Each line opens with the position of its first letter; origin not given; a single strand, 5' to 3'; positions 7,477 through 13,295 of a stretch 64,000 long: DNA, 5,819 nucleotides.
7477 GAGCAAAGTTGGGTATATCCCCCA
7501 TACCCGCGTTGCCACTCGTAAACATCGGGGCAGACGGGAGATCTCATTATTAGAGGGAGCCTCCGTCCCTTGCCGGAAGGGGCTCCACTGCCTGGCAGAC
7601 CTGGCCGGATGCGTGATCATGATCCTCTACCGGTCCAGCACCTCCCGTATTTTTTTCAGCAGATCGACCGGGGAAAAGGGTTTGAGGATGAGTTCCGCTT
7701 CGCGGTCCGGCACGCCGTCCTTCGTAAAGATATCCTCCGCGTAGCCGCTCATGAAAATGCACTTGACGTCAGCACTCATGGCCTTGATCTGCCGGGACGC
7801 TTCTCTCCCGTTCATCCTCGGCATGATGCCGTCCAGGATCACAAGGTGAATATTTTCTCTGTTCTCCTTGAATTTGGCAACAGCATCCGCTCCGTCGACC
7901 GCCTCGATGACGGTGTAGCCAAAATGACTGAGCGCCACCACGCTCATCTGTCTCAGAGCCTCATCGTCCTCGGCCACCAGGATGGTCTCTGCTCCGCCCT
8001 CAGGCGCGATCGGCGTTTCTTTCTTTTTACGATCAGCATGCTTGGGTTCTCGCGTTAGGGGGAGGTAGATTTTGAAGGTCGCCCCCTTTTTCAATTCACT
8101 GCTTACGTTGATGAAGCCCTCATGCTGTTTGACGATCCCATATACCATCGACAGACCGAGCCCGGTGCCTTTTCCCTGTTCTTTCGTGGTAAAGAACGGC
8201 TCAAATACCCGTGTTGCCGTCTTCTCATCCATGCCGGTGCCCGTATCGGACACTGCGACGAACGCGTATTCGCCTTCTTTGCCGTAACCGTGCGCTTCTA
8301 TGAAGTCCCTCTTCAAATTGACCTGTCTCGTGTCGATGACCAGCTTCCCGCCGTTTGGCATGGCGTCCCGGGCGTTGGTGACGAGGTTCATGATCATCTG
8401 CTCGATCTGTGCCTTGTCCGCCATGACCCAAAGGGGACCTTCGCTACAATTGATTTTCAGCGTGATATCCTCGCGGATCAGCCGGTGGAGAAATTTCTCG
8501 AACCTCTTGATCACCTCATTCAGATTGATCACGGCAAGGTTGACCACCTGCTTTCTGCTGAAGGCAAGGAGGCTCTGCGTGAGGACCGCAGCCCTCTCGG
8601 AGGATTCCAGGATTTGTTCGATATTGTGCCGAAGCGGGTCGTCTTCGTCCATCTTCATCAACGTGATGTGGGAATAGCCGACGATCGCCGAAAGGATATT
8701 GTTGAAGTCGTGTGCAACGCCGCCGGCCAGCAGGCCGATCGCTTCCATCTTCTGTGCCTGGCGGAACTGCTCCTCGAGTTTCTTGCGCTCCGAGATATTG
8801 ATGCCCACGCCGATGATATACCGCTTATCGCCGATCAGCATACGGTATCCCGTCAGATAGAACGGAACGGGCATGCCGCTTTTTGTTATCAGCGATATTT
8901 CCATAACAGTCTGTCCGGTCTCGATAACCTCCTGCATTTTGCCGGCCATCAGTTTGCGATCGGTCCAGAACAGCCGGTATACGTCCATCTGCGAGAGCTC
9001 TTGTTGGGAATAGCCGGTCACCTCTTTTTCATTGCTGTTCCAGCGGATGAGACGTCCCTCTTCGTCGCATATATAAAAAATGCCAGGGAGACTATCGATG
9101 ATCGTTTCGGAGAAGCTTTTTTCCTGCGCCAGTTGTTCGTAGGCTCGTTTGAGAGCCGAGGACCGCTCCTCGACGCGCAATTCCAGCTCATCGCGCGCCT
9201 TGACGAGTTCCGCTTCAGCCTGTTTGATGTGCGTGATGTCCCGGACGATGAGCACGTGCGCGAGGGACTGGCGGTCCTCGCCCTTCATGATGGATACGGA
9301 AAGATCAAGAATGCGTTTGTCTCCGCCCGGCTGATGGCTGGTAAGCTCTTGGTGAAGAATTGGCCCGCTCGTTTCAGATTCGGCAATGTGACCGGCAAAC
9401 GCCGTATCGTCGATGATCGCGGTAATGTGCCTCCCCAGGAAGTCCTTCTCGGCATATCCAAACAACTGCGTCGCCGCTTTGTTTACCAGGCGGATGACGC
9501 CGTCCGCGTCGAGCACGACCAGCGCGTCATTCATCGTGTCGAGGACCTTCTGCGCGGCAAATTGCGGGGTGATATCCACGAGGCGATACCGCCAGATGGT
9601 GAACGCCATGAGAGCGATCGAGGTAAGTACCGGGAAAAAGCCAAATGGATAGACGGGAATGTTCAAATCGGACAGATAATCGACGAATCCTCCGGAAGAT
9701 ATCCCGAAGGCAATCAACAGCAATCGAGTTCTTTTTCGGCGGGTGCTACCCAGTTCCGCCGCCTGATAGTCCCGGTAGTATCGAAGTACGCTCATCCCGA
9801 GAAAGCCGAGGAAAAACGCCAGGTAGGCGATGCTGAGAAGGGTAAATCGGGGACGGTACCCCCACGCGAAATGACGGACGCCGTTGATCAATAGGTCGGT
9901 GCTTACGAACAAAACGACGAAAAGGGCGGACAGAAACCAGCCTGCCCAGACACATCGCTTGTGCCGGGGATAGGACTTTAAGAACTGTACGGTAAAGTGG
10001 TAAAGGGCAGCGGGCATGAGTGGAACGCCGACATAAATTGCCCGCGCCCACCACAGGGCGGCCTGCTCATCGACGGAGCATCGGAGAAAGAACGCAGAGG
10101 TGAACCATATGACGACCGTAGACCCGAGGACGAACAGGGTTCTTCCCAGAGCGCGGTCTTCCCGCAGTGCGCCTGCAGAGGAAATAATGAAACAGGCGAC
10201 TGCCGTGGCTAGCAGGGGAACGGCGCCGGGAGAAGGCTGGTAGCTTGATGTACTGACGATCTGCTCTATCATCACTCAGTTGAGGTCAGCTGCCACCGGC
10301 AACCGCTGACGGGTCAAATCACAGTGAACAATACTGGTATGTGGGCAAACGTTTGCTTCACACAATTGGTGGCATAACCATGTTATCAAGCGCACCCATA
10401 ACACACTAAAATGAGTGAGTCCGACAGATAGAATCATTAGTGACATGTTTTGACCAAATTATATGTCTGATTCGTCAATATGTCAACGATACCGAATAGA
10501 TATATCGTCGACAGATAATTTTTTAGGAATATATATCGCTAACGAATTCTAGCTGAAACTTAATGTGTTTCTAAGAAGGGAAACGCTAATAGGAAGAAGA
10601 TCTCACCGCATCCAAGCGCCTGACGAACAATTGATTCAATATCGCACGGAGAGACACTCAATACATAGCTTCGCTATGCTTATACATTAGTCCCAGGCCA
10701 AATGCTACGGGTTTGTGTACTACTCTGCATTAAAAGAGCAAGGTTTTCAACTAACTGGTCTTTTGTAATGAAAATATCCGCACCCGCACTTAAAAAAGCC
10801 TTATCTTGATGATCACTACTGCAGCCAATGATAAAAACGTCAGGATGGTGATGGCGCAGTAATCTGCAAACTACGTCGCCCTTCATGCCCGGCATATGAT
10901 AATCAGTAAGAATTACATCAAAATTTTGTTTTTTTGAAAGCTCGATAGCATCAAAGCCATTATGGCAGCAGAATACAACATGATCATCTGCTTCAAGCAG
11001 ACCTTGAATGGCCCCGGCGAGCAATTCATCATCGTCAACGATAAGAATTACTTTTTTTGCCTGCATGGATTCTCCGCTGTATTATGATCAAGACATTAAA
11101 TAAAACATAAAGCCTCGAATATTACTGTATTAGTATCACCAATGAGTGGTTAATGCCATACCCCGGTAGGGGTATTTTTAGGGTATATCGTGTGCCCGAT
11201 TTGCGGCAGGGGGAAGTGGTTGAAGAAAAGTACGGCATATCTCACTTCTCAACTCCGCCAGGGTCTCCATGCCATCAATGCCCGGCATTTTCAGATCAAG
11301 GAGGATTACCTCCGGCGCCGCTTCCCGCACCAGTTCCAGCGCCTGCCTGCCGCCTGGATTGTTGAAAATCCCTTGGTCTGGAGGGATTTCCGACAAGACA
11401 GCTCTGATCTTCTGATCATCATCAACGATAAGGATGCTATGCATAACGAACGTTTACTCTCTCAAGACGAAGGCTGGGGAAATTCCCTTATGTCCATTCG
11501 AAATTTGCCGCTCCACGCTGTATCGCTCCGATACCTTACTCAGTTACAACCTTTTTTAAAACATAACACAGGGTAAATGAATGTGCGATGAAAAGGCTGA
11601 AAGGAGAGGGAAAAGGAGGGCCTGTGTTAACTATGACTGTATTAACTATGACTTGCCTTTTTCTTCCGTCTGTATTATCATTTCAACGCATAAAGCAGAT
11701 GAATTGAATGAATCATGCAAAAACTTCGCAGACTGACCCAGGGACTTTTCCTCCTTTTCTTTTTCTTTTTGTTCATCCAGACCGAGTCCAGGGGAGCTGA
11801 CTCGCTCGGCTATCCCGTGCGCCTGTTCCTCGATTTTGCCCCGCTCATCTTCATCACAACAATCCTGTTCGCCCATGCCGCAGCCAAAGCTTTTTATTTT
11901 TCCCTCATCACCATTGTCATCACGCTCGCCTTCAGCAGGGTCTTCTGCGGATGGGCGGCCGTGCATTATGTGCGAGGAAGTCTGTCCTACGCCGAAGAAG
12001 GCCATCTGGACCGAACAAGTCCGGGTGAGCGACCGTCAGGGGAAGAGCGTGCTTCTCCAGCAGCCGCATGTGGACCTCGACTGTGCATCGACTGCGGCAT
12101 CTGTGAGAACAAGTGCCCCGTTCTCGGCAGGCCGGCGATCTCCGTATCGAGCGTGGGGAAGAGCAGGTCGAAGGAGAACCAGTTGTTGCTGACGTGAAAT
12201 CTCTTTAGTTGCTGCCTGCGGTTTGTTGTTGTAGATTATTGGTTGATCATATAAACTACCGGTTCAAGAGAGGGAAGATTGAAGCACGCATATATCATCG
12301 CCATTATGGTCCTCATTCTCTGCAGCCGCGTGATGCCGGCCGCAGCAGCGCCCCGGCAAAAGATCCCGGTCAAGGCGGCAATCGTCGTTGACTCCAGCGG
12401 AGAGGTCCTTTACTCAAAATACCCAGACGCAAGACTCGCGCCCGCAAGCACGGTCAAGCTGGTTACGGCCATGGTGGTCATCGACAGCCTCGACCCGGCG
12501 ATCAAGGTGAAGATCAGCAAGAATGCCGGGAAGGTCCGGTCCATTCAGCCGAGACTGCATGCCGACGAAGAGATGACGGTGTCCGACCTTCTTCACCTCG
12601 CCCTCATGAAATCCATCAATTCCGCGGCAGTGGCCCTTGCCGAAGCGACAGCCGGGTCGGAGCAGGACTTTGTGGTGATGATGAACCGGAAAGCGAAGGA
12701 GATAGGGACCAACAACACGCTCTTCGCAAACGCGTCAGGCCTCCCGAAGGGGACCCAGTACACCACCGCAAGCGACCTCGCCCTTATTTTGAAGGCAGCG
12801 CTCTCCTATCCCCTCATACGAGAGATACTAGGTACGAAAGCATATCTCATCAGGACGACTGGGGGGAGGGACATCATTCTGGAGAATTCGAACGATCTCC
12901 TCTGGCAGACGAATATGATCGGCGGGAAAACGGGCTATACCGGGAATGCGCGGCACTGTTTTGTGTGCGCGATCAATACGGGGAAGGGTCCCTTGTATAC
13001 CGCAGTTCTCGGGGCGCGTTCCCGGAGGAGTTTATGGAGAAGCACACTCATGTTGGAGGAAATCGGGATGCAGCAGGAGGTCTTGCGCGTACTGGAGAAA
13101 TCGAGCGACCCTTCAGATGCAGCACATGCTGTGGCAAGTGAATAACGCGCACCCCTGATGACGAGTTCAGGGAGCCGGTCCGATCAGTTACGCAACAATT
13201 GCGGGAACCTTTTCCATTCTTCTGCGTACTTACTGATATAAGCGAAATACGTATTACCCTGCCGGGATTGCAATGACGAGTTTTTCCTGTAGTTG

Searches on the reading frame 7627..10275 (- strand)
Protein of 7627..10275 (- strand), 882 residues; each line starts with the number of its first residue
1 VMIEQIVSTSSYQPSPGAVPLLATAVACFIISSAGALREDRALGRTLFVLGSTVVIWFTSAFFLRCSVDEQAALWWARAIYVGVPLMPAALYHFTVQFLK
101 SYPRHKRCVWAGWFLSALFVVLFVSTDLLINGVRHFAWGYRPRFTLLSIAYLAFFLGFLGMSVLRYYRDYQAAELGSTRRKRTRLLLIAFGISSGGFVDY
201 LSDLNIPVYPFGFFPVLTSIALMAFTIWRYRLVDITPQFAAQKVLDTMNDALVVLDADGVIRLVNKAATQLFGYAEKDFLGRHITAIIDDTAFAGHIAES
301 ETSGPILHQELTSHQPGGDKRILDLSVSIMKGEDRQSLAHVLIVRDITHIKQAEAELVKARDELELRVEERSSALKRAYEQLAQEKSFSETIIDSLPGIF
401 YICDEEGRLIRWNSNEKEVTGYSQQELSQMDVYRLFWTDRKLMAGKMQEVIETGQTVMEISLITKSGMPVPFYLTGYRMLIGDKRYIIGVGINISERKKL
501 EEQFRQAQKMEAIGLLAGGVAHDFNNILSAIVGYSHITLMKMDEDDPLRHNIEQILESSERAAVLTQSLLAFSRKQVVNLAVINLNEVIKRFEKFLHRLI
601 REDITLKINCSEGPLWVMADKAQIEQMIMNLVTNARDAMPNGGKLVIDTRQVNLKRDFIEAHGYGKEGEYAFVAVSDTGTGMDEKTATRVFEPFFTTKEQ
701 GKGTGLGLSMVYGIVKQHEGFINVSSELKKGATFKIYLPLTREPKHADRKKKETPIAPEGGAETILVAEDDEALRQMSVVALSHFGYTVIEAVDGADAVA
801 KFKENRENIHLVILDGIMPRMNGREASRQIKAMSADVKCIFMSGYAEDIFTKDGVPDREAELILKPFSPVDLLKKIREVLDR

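Call 50: search_protein_families(library=pfam, proteins=[window:7627-10275:-], max_evalue=0.00001)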
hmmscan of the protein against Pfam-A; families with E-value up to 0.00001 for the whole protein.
window:7627-10275:- (882 aa): 9 families
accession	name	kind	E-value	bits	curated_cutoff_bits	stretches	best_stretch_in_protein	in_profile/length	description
PF13426.13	PAS_9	-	3.2e-22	79.2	27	2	250-349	2-103/103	PAS domain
PF02518.31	HATPase_c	-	5.6e-22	78.7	26.4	1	620-741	2-110/111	Histidine kinase-, DNA gyrase B-, and HSP90-like ATPase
PF00989.32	PAS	-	6.7e-19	68.4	22.6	2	243-301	5-66/113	PAS fold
PF08448.16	PAS_4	-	1e-18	68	23.1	1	245-348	1-106/110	PAS fold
PF00072.30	Response_reg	-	1.8e-17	64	30.2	1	765-877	1-111/111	Response regulator receiver domain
PF16927.11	HisKA_7TM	-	3.2e-13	50.5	28.6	1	21-237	2-224/224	N-terminal 7TM region of histidine kinase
PF13188.13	PAS_8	-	1.9e-11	43.8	21.8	1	242-285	4-44/65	PAS domain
PF00512.31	HisKA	-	1.3e-08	35.2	26.9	1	515-576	4-64/66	His Kinase A (phospho-acceptor) domain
PF12860.13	PAS_7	-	2.2e-06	28.3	27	0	245-305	1-62/115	PAS fold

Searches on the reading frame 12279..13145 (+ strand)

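Call 50: search_protein_families(library=pfam, proteins=[window:12279-13145:+], max_evalue=0.00001)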
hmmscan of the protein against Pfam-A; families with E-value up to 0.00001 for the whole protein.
window:12279-13145:+ (288 aa): 2 families
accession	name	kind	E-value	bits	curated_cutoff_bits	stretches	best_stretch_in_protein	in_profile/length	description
PF00768.25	Peptidase_S11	-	2.2e-54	184.9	27.6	1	25-247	8-238/239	D-alanyl-D-alanine carboxypeptidase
PF13354.11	Beta-lactamase2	-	1.1e-06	28.7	22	1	42-175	11-147/214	Beta-lactamase enzyme family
